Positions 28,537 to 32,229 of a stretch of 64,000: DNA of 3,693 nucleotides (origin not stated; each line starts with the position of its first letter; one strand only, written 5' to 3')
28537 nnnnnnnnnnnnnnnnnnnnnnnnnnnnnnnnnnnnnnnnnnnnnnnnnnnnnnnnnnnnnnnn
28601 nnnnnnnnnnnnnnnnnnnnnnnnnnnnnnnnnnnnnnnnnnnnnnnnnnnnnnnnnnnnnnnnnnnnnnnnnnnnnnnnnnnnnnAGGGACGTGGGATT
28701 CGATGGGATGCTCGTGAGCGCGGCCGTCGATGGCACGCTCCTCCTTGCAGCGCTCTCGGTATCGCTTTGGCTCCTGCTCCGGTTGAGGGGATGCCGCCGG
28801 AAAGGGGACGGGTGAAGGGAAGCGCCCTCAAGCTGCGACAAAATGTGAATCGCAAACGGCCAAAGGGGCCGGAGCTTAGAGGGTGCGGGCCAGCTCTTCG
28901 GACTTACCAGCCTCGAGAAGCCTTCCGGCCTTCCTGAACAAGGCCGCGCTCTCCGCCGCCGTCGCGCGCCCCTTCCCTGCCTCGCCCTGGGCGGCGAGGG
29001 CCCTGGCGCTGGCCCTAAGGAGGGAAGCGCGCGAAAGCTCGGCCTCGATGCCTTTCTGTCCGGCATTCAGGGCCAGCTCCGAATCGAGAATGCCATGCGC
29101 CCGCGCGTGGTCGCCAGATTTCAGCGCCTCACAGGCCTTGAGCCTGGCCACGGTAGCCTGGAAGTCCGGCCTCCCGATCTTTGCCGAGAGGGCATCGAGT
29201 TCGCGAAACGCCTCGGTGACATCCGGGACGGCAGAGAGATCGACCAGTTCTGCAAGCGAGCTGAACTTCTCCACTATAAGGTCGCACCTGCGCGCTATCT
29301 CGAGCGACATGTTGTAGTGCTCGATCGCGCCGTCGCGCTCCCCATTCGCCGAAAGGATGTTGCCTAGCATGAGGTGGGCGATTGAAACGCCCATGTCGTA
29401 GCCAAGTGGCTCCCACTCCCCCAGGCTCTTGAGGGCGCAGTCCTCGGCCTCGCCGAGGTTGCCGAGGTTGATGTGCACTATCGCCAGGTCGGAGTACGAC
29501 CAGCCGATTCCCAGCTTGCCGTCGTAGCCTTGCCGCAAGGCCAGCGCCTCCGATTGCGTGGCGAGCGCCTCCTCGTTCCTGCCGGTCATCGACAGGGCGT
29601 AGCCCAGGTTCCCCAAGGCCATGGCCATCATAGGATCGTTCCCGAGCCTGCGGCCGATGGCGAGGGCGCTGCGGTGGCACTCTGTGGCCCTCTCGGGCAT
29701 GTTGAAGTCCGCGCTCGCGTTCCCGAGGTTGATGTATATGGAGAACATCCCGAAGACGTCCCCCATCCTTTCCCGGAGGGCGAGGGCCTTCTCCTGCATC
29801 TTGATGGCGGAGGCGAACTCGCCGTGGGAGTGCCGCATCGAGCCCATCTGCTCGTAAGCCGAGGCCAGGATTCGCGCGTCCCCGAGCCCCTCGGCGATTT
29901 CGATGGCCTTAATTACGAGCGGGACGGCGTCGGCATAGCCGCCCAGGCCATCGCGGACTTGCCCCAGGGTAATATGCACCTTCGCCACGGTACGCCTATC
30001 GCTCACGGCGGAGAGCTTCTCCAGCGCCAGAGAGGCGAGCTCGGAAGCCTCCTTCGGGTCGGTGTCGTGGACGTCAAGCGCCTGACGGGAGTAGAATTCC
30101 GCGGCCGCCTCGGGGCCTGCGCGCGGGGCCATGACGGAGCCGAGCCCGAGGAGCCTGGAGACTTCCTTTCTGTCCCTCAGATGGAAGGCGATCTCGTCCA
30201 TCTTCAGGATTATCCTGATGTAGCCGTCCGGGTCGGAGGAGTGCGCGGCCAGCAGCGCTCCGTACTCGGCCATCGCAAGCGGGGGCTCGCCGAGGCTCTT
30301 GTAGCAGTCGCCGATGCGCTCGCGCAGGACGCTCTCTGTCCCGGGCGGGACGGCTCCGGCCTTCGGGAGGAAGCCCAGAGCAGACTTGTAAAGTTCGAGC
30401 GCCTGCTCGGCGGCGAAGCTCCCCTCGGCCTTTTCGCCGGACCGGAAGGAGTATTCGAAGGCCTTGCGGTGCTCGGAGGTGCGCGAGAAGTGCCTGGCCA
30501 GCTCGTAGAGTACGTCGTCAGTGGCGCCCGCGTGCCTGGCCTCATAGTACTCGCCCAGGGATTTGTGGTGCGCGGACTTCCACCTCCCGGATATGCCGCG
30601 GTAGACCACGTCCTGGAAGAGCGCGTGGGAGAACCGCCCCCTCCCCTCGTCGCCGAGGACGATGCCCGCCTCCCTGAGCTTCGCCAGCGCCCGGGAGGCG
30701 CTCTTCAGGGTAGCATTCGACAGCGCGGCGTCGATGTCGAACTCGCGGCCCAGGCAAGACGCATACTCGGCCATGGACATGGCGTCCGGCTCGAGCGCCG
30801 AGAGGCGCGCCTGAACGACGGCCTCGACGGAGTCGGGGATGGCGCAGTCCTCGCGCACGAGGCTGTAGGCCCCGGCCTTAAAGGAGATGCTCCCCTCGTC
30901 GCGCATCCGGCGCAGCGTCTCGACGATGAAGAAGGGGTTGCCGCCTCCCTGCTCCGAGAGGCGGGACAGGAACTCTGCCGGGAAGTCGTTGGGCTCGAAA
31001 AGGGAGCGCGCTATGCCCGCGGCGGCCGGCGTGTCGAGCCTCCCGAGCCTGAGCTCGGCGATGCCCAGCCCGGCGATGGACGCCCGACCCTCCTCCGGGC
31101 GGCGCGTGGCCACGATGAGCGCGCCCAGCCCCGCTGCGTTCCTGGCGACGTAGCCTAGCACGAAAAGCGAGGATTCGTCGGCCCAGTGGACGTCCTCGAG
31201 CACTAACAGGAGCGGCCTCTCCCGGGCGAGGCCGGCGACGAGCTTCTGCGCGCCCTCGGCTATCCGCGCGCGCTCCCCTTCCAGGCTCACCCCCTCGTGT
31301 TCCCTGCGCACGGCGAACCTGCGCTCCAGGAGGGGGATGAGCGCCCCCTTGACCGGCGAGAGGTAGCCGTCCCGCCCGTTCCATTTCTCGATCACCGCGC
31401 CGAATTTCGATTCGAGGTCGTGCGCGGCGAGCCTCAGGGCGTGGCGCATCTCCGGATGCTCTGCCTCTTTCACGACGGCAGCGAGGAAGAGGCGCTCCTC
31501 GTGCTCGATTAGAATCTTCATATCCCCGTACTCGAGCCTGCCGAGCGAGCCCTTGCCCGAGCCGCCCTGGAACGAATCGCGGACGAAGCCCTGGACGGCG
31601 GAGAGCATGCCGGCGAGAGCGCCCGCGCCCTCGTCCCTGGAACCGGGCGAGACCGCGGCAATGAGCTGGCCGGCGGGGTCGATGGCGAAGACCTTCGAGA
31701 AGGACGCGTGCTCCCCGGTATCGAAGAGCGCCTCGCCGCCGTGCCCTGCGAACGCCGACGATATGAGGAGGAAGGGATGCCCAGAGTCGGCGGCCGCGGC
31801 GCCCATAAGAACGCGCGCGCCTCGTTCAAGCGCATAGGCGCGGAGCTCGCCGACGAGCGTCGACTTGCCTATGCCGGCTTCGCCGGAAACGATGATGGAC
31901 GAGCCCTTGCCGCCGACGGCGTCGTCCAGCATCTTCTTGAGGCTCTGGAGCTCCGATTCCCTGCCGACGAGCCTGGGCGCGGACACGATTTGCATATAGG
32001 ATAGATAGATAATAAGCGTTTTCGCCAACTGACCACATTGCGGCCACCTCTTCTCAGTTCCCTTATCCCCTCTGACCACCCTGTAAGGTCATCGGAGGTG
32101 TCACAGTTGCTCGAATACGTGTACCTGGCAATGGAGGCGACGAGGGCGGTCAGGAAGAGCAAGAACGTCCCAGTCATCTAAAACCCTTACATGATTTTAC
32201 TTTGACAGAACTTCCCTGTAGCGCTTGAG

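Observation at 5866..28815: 7,649-codon uninterrupted ORF: a giant archaeal surface fibre/adhesin candidate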

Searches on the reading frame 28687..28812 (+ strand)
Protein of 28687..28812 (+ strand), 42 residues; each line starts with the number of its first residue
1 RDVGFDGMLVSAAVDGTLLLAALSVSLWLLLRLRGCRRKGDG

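Call 82: search_protein_families(library=ncbifam, proteins=[window:28687-28812:+], max_evalue=10)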
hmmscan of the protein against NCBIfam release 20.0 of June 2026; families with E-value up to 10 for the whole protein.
seq(42 aa): 0 families

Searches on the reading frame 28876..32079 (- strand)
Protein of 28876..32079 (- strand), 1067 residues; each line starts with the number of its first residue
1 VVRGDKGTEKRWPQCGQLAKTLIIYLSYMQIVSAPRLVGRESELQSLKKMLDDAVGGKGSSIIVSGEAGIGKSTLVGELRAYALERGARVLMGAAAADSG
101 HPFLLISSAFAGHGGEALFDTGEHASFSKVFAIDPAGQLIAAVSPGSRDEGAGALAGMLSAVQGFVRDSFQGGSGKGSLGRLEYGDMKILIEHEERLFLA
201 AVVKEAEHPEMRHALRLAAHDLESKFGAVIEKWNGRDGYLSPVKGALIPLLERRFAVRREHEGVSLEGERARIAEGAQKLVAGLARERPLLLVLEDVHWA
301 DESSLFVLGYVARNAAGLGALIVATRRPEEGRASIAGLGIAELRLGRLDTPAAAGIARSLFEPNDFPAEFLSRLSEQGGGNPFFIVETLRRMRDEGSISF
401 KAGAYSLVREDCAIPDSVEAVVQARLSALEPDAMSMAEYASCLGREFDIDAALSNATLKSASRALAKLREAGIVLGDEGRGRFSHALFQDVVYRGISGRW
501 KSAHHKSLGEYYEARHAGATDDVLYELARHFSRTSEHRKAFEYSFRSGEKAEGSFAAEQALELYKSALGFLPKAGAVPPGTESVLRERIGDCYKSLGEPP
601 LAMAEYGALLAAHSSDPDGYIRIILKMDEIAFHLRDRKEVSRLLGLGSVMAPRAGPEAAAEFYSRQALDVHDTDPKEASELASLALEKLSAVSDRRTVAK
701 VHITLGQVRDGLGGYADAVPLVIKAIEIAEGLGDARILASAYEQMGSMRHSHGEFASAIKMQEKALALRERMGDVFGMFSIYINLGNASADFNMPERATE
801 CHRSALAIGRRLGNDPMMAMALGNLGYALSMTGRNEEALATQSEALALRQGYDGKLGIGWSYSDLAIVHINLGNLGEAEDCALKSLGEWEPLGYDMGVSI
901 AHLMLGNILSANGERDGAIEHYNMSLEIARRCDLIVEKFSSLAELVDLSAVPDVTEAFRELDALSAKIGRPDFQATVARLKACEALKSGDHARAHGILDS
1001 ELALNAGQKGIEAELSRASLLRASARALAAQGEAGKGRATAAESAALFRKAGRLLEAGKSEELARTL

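Call 10: search_protein_families(library=pfam, proteins=[window:28876-32079:-], max_evalue=0.001)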
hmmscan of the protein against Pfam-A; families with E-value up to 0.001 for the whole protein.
window:28876-32079:- (1067 aa): 9 families
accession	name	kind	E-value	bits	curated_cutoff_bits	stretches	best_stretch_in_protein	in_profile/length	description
PF13424.12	TPR_12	-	3.7e-25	88.4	30.1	3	779-850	3-76/77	Tetratricopeptide repeat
PF13191.12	AAA_16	-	1e-19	72.1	32.6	2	36-110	1-73/167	AAA ATPase domain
PF13374.12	TPR_10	-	2e-15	56.7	27.5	0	739-771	2-34/42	Tetratricopeptide repeat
PF00515.34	TPR_1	-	5.5e-14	51.7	27.8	0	901-930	3-32/34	Tetratricopeptide repeat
PF17874.7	TPR_MalT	-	7e-11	42.4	45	2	781-1036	42-298/336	MalT-like TPR region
PF13181.12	TPR_8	-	1.3e-09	37.8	25.7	0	901-930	3-32/34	Tetratricopeptide repeat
PF07719.23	TPR_2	-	3.9e-09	36.4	27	0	901-930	3-32/34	Tetratricopeptide repeat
PF13176.12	TPR_7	-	2.4e-06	27.6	27.9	0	901-931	1-31/36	Tetratricopeptide repeat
PF13431.12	TPR_17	-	0.00024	21.6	24.4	0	820-839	14-33/34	Tetratricopeptide repeat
